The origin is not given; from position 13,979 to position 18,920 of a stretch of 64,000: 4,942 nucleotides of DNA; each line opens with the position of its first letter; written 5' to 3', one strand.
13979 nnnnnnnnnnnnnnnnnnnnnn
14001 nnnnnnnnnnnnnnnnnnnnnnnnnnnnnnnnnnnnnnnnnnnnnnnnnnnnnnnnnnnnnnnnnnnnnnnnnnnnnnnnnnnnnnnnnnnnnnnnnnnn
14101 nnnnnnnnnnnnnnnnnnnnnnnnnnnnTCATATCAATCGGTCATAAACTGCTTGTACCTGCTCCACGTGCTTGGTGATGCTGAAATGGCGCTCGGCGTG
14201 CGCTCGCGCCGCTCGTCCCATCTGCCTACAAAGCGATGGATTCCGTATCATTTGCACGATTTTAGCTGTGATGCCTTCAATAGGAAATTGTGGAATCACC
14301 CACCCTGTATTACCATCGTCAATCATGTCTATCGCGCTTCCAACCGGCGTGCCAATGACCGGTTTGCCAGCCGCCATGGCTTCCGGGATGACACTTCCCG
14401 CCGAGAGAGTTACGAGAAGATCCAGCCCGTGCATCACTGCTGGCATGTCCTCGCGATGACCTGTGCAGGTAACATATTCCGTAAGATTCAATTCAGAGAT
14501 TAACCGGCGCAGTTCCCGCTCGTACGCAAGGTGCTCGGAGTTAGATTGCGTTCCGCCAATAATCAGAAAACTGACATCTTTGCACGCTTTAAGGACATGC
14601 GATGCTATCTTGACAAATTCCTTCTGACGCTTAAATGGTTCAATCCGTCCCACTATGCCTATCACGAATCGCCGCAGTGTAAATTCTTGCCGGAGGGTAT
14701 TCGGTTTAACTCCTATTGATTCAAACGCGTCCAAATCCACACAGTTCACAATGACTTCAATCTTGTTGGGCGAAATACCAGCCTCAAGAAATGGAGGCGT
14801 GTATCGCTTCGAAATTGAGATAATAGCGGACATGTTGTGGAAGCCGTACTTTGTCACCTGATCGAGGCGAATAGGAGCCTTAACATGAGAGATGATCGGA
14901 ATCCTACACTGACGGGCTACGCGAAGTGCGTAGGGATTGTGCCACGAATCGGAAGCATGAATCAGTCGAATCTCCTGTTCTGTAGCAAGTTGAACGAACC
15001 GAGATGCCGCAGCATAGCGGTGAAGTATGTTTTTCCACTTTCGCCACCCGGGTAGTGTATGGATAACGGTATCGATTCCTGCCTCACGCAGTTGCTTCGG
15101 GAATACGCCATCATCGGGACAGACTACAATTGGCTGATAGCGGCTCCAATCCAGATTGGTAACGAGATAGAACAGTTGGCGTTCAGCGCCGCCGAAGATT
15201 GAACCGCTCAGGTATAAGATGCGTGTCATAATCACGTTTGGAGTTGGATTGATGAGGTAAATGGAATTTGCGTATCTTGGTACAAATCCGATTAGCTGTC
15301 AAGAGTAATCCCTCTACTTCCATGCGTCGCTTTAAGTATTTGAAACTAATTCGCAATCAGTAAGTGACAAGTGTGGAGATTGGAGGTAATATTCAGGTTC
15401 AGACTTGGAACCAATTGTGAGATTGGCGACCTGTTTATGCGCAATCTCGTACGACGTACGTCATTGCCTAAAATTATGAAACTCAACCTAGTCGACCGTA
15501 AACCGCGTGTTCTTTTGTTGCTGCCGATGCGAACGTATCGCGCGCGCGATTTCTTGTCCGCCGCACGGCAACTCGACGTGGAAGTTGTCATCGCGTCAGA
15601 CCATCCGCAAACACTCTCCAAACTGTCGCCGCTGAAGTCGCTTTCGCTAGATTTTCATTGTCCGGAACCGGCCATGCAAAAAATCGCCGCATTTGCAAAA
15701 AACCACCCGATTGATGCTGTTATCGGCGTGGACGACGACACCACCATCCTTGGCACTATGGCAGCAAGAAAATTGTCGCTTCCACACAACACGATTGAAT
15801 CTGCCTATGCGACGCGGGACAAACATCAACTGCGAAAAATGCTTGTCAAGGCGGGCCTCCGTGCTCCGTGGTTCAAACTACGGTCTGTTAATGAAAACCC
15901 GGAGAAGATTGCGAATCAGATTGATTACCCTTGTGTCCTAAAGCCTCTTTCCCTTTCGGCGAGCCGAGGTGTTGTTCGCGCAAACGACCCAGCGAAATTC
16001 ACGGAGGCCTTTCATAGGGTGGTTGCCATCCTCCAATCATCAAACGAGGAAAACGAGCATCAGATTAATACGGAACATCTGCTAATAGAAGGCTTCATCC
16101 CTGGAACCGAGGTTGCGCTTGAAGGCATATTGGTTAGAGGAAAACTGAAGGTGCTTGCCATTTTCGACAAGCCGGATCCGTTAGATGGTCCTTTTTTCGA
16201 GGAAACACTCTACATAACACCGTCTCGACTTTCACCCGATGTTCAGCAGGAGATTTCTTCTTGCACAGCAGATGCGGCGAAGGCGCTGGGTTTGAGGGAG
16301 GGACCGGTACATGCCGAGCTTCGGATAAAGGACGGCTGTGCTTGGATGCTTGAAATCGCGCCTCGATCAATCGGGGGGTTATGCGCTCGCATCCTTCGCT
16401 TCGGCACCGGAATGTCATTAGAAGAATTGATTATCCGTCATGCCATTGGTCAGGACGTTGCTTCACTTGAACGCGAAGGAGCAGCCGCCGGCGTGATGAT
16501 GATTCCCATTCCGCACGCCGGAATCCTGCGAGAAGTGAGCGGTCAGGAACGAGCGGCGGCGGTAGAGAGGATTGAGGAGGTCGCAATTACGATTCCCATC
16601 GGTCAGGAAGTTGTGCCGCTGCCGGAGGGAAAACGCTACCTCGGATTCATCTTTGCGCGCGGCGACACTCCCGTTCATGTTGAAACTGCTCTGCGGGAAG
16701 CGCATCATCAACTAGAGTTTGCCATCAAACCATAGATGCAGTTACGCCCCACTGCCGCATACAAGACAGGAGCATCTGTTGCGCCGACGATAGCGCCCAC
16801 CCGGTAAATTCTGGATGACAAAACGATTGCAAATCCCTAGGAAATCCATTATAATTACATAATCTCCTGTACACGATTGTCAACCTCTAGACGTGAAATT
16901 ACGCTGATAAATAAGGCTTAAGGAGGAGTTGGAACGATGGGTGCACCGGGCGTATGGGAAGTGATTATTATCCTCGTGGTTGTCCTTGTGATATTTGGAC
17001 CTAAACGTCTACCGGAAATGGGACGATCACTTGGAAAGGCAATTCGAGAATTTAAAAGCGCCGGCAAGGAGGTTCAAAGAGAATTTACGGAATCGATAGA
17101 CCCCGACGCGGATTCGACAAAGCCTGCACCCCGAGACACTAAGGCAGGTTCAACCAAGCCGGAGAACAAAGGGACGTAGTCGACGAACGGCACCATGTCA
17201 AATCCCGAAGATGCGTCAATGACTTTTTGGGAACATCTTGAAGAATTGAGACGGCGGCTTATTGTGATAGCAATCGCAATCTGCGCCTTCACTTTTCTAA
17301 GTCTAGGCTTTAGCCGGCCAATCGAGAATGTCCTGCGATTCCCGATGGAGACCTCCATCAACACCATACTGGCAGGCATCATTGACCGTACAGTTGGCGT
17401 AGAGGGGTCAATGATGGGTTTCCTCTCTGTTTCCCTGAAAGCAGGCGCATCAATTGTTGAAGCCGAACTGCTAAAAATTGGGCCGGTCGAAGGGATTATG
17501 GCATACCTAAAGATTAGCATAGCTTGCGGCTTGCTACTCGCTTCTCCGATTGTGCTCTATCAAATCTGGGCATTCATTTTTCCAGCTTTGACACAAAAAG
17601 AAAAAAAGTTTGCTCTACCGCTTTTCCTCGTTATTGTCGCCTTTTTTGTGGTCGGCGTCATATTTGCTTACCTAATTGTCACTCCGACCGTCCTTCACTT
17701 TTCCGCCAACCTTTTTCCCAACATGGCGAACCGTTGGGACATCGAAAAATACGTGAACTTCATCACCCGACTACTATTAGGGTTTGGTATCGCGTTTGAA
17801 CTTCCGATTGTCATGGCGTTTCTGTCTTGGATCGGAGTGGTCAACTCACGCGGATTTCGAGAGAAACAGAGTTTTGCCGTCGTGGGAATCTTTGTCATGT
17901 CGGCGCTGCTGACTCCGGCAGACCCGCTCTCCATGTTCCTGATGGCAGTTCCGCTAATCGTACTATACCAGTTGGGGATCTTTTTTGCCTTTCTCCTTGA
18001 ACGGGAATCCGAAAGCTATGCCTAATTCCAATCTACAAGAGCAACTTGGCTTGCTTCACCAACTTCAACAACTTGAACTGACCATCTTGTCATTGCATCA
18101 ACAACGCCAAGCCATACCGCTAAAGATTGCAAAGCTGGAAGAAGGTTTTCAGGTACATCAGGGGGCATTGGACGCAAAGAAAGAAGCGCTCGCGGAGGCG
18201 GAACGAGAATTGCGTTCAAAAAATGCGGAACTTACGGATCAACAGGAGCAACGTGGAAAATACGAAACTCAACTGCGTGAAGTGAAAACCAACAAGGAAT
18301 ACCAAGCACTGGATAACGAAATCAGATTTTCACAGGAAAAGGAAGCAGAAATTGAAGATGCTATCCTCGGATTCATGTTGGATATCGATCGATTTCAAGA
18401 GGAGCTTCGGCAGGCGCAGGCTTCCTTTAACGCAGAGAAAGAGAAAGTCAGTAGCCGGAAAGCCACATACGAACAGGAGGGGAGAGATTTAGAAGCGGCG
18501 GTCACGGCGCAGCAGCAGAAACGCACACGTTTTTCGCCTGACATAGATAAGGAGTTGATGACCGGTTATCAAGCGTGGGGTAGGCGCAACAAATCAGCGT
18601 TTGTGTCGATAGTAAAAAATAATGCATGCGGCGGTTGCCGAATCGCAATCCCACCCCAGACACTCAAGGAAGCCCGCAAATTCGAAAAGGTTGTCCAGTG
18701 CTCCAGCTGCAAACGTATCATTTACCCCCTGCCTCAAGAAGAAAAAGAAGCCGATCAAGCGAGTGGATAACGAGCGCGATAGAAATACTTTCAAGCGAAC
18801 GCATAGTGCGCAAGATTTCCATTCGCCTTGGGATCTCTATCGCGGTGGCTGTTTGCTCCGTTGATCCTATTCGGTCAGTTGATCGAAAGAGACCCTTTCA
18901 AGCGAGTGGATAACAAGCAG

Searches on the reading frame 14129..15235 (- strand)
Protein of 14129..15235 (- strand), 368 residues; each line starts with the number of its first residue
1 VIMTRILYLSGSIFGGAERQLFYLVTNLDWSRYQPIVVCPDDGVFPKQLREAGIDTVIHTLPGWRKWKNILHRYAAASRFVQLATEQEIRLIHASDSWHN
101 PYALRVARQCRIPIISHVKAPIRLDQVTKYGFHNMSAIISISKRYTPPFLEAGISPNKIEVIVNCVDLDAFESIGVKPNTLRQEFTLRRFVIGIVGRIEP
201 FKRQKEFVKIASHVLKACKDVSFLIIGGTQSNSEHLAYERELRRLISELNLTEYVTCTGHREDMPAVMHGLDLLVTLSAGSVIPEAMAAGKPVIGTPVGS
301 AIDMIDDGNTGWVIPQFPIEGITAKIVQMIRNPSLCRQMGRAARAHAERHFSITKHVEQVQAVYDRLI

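Call 28: search_protein_families(library=pfam, proteins=[window:14129-15235:-], max_evalue=0.0001)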
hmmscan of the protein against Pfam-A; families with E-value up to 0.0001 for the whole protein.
window:14129-15235:- (368 aa): 4 families
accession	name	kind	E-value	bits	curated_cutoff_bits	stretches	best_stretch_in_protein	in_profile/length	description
PF00534.26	Glycos_transf_1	-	6e-24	84.9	26.4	1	188-345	14-171/172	Glycosyl transferases group 1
PF13692.12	Glyco_trans_1_4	-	1.6e-23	83.9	27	1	190-332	2-142/142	Glycosyl transferases group 1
PF13439.12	Glyco_transf_4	-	6.4e-13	49.5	28.5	1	14-169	1-169/170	Glycosyltransferase Family 4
PF13579.12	Glyco_trans_4_4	-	5.2e-10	40.3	29.7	1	15-164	1-157/158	Glycosyl transferase 4-like domain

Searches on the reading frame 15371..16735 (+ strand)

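Call 28: search_protein_families(library=pfam, proteins=[window:15371-16735:+], max_evalue=0.0001)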
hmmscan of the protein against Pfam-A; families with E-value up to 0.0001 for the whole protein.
window:15371-16735:+ (454 aa): 4 families
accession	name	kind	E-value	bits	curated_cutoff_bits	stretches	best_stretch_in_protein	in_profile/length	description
PF13535.11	ATP-grasp_4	-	1.8e-34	119.1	27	1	184-339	1-158/160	ATP-grasp domain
PF18603.7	LAL_C2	-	2.2e-15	57.1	29.4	1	377-452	2-77/78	L-amino acid ligase C-terminal domain 2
PF18130.6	ATPgrasp_N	-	1.6e-07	32.2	27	1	63-139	2-81/81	ATP-grasp N-terminal domain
PF02222.28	ATP-grasp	-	1.2e-05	25.4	27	1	157-332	2-162/179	ATP-grasp domain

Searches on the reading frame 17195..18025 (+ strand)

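Call 29: search_protein_families(library=pfam, proteins=[window:17195-18025:+], max_evalue=0.0001)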
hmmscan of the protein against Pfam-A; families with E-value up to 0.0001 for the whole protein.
window:17195-18025:+ (276 aa): 1 family
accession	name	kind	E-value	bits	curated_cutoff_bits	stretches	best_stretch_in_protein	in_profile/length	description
PF00902.23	TatC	-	2.1e-63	214.4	25.1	1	13-253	1-208/208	Sec-independent protein translocase protein (TatC)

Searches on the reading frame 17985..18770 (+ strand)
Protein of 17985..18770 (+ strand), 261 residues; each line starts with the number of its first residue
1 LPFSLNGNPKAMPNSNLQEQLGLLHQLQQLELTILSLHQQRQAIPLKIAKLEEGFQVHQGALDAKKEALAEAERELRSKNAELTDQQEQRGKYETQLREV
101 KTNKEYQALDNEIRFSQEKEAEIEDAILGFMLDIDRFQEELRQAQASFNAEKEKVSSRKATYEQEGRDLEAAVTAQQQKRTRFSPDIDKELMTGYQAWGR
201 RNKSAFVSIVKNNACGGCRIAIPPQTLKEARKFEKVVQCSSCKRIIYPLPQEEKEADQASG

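Call 29: search_protein_families(library=pfam, proteins=[window:17985-18770:+], max_evalue=0.0001)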
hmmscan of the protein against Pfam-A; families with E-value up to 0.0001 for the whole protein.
window:17985-18770:+ (261 aa): 2 families
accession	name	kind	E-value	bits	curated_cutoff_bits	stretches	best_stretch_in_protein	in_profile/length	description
PF02591.20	Zn_ribbon_9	-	4.4e-11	43.1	29.1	1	214-246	1-33/33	C4-type zinc ribbon domain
PF24481.2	CT398_CC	-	2e-07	31.5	27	1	27-197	1-174/180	CT398-like coiled coil hairpin domain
